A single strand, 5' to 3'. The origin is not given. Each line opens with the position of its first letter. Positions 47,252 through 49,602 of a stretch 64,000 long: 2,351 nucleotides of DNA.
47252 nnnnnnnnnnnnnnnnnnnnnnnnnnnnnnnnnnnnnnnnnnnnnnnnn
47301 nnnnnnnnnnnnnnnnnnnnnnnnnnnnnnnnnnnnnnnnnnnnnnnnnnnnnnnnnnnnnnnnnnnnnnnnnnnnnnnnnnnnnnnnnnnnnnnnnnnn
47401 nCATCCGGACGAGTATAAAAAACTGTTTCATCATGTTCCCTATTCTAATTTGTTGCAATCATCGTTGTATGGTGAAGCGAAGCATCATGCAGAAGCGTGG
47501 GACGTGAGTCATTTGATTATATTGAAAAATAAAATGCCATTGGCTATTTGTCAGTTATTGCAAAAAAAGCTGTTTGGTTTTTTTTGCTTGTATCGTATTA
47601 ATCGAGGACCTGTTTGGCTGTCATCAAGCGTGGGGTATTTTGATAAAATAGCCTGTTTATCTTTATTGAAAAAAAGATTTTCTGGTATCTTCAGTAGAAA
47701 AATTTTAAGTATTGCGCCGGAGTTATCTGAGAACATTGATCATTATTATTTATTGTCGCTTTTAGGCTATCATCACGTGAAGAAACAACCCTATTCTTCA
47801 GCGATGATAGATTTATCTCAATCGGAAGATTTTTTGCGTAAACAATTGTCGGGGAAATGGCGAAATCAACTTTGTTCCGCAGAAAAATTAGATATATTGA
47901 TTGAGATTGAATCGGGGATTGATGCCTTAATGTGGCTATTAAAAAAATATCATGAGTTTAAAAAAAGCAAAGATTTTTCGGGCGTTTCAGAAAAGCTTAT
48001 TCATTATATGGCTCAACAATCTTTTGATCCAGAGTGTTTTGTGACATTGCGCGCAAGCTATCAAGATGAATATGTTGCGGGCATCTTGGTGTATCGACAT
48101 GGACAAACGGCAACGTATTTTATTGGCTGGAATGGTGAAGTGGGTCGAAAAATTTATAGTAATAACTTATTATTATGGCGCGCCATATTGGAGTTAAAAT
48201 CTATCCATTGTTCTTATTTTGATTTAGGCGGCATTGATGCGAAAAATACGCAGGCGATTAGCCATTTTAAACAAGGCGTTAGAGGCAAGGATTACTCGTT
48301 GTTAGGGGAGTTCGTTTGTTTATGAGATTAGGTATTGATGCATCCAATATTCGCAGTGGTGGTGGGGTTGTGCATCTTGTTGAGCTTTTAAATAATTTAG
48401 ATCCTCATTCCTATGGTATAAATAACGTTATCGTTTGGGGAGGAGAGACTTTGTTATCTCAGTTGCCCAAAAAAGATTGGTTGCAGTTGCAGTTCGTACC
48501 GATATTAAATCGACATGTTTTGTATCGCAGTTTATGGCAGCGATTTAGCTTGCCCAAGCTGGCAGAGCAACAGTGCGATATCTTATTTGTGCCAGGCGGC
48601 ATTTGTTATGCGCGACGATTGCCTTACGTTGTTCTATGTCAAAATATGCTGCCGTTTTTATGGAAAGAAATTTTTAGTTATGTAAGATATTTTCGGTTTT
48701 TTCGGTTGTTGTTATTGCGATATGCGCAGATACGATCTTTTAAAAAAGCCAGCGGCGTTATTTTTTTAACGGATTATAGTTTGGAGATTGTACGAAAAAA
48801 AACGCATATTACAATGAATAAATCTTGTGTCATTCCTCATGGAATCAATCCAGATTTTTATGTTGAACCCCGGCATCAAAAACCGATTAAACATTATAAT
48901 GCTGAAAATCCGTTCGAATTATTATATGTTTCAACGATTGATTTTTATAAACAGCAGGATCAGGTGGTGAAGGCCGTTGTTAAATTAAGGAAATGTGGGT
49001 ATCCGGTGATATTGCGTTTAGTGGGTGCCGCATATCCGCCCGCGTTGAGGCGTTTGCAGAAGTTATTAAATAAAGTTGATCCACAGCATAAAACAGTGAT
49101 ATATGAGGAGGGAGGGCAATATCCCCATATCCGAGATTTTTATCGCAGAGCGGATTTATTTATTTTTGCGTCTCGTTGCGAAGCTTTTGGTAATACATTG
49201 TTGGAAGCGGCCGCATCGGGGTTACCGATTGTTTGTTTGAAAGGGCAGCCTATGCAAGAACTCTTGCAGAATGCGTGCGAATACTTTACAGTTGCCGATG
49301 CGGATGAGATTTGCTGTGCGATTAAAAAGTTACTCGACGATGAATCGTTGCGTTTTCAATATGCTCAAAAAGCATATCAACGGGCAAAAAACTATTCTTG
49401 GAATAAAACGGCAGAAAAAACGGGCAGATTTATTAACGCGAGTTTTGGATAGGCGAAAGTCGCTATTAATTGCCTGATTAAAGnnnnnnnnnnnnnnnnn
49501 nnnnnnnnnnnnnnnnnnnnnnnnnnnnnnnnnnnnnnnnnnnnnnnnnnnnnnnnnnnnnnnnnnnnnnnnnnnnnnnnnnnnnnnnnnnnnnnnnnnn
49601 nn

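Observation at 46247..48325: Fusion of a DegT-fold PLP-like domain with a FemAB/GNAT-type acyltransferase domain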

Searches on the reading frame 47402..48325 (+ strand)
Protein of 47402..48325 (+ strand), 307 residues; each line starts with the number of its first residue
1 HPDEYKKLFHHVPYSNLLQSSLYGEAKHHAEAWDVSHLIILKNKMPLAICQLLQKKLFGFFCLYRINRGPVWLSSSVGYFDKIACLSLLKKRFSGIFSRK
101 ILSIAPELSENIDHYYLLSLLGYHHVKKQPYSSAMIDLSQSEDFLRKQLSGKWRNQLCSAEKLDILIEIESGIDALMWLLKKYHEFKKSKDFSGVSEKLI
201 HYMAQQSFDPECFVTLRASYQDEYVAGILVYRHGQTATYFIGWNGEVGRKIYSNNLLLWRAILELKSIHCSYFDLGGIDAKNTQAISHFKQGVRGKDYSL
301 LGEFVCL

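Call 24: search_protein_families(library=ncbifam, proteins=[window:47402-48325:+], max_evalue=0.1)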
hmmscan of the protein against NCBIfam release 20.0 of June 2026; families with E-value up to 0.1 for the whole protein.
window:47402-48325:+ (307 aa): 1 family
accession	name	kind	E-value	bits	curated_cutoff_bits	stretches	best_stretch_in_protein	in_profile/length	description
TIGR03019.1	pepcterm_femAB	equivalog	0.07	12.2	260.35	0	128-278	115-261/330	FemAB family XrtA/PEP-CTERM system-associated protein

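Call 36: search_solved_structures(query=A2, max_evalue=0.01, show_alignments=4)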
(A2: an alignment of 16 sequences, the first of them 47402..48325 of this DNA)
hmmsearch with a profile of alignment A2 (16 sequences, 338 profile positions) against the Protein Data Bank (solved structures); distinct sequences matched with E-value up to 0.01: 9.
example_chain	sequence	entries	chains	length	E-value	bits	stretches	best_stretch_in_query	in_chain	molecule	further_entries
6snr_A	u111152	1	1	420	2.8e-27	98.8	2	11-230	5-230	Lipid II:glycine glycyltransferase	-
3gkr_A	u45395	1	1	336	3e-22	82.3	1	15-320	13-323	FemX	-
1ne9_A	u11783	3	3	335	3e-22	82.3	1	15-320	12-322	FemX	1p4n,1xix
4ii9_A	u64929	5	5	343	3.2e-22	82.2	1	15-320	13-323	FemX | UDP-N-acetylmuramoylpentapeptide-lysine N(6)-alanyltransferase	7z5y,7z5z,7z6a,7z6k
1xe4_A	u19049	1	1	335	3.3e-21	78.8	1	16-320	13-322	FemX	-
1xf8_A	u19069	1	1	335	3.7e-21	78.7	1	15-320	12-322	FemX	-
9wqw_A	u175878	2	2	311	1.1e-11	47.6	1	128-313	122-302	aminoacyl-tRNA-dependent peptide synthase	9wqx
9wqy_A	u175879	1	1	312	5.2e-11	45.3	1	128-313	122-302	aminoacyl-tRNA-dependent peptide synthase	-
1lrz_A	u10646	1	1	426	6e-09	38.6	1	250-321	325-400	factor essential for expression of methicillin resistance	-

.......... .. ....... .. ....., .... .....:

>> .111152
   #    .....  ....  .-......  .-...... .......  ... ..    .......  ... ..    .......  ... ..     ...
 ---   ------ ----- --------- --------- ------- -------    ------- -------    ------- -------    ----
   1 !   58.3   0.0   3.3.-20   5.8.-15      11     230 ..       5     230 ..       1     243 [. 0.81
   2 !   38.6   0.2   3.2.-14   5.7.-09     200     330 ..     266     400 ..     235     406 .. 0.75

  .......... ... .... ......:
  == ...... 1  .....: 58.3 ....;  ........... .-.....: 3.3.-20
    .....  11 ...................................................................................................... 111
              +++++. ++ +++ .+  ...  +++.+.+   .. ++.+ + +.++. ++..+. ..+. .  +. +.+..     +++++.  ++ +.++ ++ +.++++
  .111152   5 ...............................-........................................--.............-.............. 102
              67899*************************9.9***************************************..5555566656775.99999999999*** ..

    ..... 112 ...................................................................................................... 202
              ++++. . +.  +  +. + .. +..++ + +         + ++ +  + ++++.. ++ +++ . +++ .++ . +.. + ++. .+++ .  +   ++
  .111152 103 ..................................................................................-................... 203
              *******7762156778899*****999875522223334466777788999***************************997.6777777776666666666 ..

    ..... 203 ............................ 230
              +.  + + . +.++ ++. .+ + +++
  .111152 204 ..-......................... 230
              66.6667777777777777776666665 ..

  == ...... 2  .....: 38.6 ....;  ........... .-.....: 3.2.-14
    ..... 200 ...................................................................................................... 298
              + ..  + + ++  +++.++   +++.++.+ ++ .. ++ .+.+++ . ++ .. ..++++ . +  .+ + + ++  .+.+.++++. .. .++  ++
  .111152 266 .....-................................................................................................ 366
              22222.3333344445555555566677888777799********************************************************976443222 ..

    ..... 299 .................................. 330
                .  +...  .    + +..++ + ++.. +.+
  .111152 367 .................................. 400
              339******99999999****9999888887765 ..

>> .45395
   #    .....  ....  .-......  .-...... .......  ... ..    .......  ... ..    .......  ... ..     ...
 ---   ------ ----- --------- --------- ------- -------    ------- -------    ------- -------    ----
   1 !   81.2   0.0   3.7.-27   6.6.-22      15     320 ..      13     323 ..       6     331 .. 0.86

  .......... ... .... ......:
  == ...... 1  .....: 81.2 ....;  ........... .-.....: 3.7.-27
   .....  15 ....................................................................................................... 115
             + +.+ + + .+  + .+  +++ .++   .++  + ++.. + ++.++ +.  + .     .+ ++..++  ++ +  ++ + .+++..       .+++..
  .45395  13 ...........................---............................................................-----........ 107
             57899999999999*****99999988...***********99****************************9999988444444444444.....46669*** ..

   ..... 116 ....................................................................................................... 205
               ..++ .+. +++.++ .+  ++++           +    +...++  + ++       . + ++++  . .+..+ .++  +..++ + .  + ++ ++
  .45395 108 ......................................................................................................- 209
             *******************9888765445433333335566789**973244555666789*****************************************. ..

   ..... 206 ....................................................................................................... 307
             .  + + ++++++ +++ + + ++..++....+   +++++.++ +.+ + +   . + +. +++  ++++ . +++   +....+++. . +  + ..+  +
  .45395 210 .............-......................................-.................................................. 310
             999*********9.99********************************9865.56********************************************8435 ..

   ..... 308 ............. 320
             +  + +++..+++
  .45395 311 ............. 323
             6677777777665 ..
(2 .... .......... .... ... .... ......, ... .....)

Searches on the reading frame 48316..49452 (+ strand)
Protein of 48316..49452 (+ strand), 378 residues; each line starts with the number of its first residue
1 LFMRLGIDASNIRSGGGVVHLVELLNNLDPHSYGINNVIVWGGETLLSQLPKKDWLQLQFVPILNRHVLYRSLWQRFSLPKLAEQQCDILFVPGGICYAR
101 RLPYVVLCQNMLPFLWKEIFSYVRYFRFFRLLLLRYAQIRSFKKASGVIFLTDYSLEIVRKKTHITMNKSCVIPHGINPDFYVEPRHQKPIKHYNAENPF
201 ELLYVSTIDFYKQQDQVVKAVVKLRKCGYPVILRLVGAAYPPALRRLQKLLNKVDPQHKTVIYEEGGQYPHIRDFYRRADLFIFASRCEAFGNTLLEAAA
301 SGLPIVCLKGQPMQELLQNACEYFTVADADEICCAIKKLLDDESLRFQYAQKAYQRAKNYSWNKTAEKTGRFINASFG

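Call 3: search_protein_families(library=pfam, proteins=[window:48316-49452:+], max_evalue=0.01)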
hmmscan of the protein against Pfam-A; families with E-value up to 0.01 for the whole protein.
window:48316-49452:+ (378 aa): 5 families
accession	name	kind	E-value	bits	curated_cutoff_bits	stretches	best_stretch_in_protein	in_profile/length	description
PF00534.26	Glycos_transf_1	-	8e-23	81.3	26.4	1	192-356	8-172/172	Glycosyl transferases group 1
PF13692.12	Glyco_trans_1_4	-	1.4e-17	64.8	27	1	201-342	3-142/142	Glycosyl transferases group 1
PF20706.3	GT4-conflict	-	2.2e-11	43.8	26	1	167-368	167-384/385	Family 4 Glycosyltransferase in conflict systems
PF13439.12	Glyco_transf_4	-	7.5e-10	39.5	28.5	1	15-180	2-169/170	Glycosyltransferase Family 4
PF13524.12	Glyco_trans_1_2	-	1.7e-08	35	25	1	269-367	37-140/144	Glycosyl transferase-like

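Call 4: search_protein_families(library=ncbifam, proteins=[window:48316-49452:+], max_evalue=0.01)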
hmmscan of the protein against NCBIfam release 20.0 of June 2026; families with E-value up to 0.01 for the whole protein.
window:48316-49452:+ (378 aa): 29 families (the best 25 are shown)
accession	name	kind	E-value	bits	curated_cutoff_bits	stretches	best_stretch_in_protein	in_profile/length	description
TIGR04047.1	MSMEG_0565_glyc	hypoth_equivalog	1.9e-16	60.1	259.85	1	129-368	123-366/373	MSMEG_0565 family glycosyltransferase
NF041876.1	EPS_EpsE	equivalog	8.8e-15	54.8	400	1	141-366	158-386/389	exopolysaccharide biosynthesis GT4 family glycosyltransferase EpsE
TIGR03088.1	stp2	hypoth_equivalog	7.2e-14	51.6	409.05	1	159-368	151-365/374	TIGR03088 family PEP-CTERM/XrtA system glycosyltransferase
NF050063.1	ProtGlycPglJ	equivalog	2.7e-13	49.9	500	1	192-369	188-359/363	N-acetylgalactosamine-N,N'-diacetylbacillosaminyl-diphospho-undecaprenol 4-alpha-N-acetylgalactosaminyltransferase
TIGR03999.1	thiol_BshA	equivalog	1.6e-12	47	273.7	1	168-365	167-362/375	N-acetyl-alpha-D-glucosaminyl L-malate synthase BshA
NF038295.1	EPS_HpsP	equivalog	2.6e-12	46.4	550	1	140-369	150-380/388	hormogonium polysaccharide biosynthesis glycosyltransferase HpsP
NF038229.1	Glyco4_Geo_Pelo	equivalog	9.5e-12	44.6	400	1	140-370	105-330/338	GPMC system family 4 glycosyltransferase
TIGR03449.1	mycothiol_MshA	equivalog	9.5e-12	44.5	462.5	1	202-370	223-397/406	D-inositol-3-phosphate glycosyltransferase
TIGR02149.1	glgA_Coryne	subfamily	3.4e-11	42.9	302.4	1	141-371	141-385/391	glycogen synthase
TIGR04157.1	glyco_rSAM_CFB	subfamily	7.9e-11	41.6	400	1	140-358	165-382/406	TIGR04157 family glycosyltransferase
NF041010.1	glycosy_Agl16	equivalog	1.9e-10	40.1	575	1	142-370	131-345/352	glycosylation protein Agl16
NF038255.1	exopoly_VpsD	equivalog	1.1e-09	37.6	300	1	167-336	176-344/381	VpsD family glycosyltransferase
NF047880.1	glyco_SdgA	exception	4.4e-09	35.4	800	1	191-373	308-487/488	serine-aspartate repeat adhesin O-glycosyltransferase SdgA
NF053787.1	GlcN_PG_synth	equivalog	5.7e-09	35.3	480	1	269-367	252-350/361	N-acetylglucosaminyl phosphatidylglycerol synthase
NF053513.1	Gtran_IagA_BgsA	equivalog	7.9e-09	35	460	1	139-368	100-323/333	LTA glycolipid anchor biosynthesis glycosyltransferase, IagA/BgsA family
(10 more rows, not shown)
